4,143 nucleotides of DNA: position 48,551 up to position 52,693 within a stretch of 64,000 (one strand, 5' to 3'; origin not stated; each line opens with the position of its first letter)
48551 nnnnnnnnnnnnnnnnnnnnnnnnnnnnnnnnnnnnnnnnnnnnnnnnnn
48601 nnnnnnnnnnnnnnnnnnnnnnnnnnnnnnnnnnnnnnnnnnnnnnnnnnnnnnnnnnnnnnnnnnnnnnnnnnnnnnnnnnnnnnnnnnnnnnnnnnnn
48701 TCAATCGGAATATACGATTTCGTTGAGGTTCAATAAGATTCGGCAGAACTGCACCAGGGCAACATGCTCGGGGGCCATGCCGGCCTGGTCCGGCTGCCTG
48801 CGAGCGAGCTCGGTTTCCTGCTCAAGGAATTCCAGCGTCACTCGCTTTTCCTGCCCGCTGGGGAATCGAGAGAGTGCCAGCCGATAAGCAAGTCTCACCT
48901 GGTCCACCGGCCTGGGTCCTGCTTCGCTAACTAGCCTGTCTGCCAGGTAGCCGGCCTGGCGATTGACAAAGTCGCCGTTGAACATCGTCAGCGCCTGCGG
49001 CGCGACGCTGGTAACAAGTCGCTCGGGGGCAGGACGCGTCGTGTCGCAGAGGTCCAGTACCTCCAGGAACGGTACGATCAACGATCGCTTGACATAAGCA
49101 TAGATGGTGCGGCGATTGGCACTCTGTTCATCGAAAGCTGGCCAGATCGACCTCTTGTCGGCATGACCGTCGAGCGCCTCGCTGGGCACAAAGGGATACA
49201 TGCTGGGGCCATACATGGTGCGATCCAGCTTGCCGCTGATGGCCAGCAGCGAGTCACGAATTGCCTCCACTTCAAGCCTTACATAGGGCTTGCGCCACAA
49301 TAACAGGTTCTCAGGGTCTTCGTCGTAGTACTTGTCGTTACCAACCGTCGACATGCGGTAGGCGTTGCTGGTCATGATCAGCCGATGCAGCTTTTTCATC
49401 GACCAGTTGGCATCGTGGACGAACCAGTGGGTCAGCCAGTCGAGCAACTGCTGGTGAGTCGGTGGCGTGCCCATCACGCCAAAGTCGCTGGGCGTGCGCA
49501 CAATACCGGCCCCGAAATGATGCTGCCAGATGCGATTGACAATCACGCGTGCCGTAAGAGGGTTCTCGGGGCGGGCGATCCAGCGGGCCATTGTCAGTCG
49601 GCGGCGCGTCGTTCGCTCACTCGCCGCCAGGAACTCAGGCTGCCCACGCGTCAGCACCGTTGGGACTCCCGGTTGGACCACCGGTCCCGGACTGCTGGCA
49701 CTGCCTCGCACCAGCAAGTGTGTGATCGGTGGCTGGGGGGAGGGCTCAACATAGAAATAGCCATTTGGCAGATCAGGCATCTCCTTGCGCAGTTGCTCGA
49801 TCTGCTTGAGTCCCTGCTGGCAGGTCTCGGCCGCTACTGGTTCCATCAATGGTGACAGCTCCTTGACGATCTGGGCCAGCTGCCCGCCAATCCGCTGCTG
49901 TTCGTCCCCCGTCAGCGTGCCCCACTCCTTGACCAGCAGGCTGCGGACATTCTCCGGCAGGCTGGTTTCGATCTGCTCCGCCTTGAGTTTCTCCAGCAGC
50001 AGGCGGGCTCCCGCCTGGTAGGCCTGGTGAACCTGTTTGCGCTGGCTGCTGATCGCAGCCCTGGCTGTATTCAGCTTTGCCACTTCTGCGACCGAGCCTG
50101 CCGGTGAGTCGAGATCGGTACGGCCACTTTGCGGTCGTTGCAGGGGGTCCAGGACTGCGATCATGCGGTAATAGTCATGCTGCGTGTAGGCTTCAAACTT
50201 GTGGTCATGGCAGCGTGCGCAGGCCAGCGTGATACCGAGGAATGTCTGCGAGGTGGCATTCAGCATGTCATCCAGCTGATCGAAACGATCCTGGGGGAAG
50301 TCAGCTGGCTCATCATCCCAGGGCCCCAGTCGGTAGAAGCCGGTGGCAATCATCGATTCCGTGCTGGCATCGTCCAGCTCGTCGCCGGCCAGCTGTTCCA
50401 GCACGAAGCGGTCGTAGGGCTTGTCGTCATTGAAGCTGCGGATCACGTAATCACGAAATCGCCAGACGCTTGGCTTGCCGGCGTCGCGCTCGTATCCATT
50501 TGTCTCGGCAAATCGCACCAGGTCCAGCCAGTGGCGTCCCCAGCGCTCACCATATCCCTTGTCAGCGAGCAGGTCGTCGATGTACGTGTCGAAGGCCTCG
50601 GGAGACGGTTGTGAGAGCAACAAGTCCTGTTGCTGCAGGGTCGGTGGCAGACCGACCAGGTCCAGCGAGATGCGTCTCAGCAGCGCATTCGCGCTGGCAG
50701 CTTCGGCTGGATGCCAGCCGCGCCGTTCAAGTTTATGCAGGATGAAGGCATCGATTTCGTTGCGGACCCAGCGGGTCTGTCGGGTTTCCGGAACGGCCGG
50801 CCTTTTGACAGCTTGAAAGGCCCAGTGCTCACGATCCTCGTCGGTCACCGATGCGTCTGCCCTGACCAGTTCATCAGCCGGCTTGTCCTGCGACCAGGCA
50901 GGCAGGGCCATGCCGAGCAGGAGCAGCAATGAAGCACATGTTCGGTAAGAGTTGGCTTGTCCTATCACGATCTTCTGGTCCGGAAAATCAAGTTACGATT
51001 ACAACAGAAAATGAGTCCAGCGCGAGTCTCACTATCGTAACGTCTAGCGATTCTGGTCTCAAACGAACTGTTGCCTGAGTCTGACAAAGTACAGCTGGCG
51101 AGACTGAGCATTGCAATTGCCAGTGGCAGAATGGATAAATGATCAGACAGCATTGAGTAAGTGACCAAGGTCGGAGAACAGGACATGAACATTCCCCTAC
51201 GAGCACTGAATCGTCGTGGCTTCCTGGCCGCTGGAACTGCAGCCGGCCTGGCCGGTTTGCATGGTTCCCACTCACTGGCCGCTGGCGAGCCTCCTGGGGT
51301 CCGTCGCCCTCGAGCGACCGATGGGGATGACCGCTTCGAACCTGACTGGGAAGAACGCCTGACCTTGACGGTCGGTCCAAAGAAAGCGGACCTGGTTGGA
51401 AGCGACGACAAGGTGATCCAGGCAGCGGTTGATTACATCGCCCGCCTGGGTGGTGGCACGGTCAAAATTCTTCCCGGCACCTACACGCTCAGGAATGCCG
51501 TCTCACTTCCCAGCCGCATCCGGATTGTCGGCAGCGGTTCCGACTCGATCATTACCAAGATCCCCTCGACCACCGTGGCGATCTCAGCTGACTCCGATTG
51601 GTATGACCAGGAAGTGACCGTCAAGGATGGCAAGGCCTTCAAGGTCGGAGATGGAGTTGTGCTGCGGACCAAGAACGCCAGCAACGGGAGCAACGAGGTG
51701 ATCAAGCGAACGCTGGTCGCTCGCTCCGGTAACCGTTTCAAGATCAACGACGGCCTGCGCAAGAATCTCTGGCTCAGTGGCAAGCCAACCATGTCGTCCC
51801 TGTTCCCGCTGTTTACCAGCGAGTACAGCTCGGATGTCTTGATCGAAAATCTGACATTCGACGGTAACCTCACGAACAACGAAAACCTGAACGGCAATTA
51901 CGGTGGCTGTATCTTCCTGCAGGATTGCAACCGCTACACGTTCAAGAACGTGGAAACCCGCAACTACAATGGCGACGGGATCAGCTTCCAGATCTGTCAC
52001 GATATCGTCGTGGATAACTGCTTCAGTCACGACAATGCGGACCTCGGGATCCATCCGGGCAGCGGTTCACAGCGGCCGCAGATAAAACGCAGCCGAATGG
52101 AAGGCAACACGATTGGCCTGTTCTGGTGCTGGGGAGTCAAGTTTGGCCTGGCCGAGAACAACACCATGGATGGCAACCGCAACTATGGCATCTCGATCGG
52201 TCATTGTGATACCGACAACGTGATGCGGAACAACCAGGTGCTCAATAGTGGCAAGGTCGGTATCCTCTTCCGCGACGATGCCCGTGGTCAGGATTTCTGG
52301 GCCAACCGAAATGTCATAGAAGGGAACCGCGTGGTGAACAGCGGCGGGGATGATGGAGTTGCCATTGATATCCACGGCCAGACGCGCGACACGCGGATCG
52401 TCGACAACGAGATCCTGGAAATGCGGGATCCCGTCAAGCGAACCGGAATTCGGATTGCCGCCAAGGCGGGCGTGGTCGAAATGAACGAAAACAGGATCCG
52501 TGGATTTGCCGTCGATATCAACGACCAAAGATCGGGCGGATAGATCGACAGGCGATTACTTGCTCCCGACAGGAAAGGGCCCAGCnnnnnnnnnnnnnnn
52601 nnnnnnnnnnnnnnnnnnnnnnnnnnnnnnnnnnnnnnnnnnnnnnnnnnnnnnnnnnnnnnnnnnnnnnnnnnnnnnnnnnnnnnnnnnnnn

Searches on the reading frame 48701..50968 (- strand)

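Call 42: search_protein_families(library=pfam, proteins=[window:48701-50968:-], max_evalue=0.00001)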
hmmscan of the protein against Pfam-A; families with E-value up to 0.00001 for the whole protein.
window:48701-50968:- (755 aa): 2 families
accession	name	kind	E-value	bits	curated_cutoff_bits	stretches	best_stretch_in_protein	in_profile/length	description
PF07587.16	PSD1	-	1.9e-84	283.3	28.5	1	456-715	1-244/244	Protein of unknown function (DUF1553)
PF07583.16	PSCyt2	-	1.7e-76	257.3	29.8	1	71-276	1-207/209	Protein of unknown function (DUF1549)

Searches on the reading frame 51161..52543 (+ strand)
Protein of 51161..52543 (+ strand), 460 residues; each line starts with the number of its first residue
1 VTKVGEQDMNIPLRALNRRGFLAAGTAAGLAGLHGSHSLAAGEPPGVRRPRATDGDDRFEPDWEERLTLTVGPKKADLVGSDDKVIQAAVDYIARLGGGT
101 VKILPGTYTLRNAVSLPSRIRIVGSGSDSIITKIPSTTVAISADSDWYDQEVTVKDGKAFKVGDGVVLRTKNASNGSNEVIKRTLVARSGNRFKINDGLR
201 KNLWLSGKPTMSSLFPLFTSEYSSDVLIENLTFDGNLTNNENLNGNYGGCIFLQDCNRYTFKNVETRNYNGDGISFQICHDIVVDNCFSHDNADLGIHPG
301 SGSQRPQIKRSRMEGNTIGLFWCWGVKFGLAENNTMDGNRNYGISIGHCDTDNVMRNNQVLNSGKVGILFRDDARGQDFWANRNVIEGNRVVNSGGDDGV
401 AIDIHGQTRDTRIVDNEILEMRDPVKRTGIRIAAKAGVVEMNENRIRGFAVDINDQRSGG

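Call 42: search_protein_families(library=pfam, proteins=[window:51161-52543:+], max_evalue=0.00001)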
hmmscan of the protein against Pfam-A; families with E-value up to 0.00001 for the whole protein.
window:51161-52543:+ (460 aa): 2 families
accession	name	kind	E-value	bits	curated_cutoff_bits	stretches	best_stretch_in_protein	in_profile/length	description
PF13229.12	Beta_helix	-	1.2e-15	58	25.9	1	223-372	8-146/158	Right handed beta helix region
PF05048.19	NosD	-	4.4e-09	36.5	23.6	1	330-423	94-174/212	Periplasmic copper-binding protein (NosD)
